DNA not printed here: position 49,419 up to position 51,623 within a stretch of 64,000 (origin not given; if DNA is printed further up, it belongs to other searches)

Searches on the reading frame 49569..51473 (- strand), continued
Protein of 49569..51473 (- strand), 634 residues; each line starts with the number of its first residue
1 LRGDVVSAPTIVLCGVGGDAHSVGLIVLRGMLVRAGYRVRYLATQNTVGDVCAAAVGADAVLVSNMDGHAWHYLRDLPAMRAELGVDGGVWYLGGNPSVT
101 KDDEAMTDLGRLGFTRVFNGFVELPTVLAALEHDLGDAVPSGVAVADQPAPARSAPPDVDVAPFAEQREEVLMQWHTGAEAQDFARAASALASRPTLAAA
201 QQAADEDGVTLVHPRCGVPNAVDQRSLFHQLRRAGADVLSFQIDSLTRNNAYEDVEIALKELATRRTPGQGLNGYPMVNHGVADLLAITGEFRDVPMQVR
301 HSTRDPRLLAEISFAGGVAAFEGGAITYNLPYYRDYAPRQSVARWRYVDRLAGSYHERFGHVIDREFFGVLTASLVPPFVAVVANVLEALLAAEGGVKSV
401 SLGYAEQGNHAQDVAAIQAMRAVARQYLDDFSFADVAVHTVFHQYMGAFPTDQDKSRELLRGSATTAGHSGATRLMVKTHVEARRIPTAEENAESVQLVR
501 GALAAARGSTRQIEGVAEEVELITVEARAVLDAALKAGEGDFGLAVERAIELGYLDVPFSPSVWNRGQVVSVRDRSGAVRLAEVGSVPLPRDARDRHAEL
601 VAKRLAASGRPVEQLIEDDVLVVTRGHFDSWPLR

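Call 84: search_protein_families(library=ncbifam, proteins=[L007:20602-21615:+, L008:12818-13666:+, L008:13663-14802:+, L008:14795-16048:+, L007:90-2288:+], max_evalue=0.00001)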
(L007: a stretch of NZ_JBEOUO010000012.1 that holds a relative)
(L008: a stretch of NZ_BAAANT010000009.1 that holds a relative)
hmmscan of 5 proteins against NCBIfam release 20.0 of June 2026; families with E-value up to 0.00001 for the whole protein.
L007:20602-21615:+ (337 aa): 15 families
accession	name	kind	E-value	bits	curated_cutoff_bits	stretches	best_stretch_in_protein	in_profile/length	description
NF005052.0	PRK06462.1-1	equivalog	5.7e-131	436.8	368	1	24-336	41-351/353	asparagine synthetase A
NF005054.0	PRK06462.1-4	equivalog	4.1e-80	269.2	309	1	21-336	14-316/318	asparagine synthetase A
NF003037.0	PRK03932.1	equivalog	1.3e-61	209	414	1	23-333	124-447/451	asparagine--tRNA ligase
NF003483.0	PRK05159.1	equivalog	8e-59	199.6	353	1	22-330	127-431/438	aspartate--tRNA(Asn) ligase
TIGR00457.1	asnS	equivalog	1e-54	186.1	342.6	1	23-334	127-452/455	asparagine--tRNA ligase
TIGR00458.1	aspS_nondisc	equivalog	7.9e-48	163.5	368.4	1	22-330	123-421/428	aspartate--tRNA(Asn) ligase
NF001750.0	PRK00476.1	equivalog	9.3e-18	63.8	443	1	23-161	135-271/590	aspartate--tRNA ligase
TIGR00459.1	aspS_bact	equivalog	5.3e-17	61.4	373.85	1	22-158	129-263/586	aspartate--tRNA ligase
NF005053.0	PRK06462.1-3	equivalog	1.1e-16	61.2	322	1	116-324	51-260/274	asparagine synthetase A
NF001756.1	PRK00484.1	subfamily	4.7e-14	51.9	468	1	25-329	162-483/488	lysine--tRNA ligase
TIGR00499.1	lysS_bact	equivalog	2.3e-11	43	427.6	1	26-318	166-479/496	lysine--tRNA ligase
NF005055.0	PRK06462.1-5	equivalog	2.7e-10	39.8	389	1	119-318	122-321/341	asparagine synthetase A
TIGR00462.1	genX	equivalog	3.9e-08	33.1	286.9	1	35-322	4-298/304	EF-P lysine aminoacylase EpmA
NF009101.0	PRK12445.1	subfamily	4.1e-08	32.2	1026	1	27-152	179-301/505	lysine--tRNA ligase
NF009460.0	PRK12820.1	equivalog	2.1e-07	29.4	1379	1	23-157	164-295/723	bifunctional aspartyl-tRNA synthetase/aspartyl/glutamyl-tRNA amidotransferase subunit C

L008:12818-13666:+ (282 aa): 7 families
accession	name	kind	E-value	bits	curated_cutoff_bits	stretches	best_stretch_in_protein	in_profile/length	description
NF005414.0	PRK06988.1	equivalog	3.4e-18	65.7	316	1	89-229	60-199/311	formyltransferase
NF005998.1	PRK08125.1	equivalog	5.9e-16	58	777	1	90-236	59-203/649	bifunctional UDP-4-amino-4-deoxy-L-arabinose formyltransferase/UDP-glucuronic acid oxidase ArnA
TIGR00460.1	fmt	equivalog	1.9e-12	46.9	201.5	1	100-223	73-196/315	methionyl-tRNA formyltransferase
TIGR00639.1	PurN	equivalog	2.2e-12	46.9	150.1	1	98-205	71-178/192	phosphoribosylglycinamide formyltransferase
NF005755.0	PRK07579.1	equivalog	9.7e-09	35.4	238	1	130-233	88-188/245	dTDP-4-amino-4,6-dideoxyglucose formyltransferase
TIGR00655.1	PurU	equivalog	3.7e-08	33.3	285.95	1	100-193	154-247/280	formyltetrahydrofolate deformylase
NF004684.0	PRK06027.1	subfamily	2.1e-07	30.9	223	1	102-191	161-250/286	formyltetrahydrofolate deformylase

L008:13663-14802:+ (379 aa): 0 families

L008:14795-16048:+ (417 aa): 0 families

L007:90-2288:+ (732 aa): 7 families
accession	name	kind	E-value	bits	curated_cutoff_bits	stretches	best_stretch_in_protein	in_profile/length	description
TIGR04434.1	rSAM_Pput_1520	hypoth_equivalog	1.3e-32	113.1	550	2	247-507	74-333/515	B12-binding domain/radical SAM domain-containing protein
NF050148.1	rSAM_ApyD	equivalog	5.9e-13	48.1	750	1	559-677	288-400/645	RiPP biosynthesis radical SAM protein ApyD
TIGR04479.1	bcpD_PhpK_rSAM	subfamily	6.9e-10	37.9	600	1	561-639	333-404/504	PhpK family radical SAM P-methyltransferase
TIGR02026.1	BchE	equivalog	1e-08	34.5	481.35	0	241-360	48-147/497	magnesium-protoporphyrin IX monomethyl ester anaerobic oxidative cyclase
TIGR03471.1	HpnJ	equivalog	1.1e-07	31.1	577.6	0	560-644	288-365/472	hopanoid biosynthesis associated radical SAM protein HpnJ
TIGR04295.1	B12_rSAM_oligo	hypoth_equivalog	6.4e-07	28.4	400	0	431-492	199-256/422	TIGR04295 family B12-binding domain-containing radical SAM protein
NF033070.1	rSAM_AprD4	equivalog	1.2e-06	27.8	500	0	560-643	288-365/456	AprD4 family radical SAM diol-dehydratase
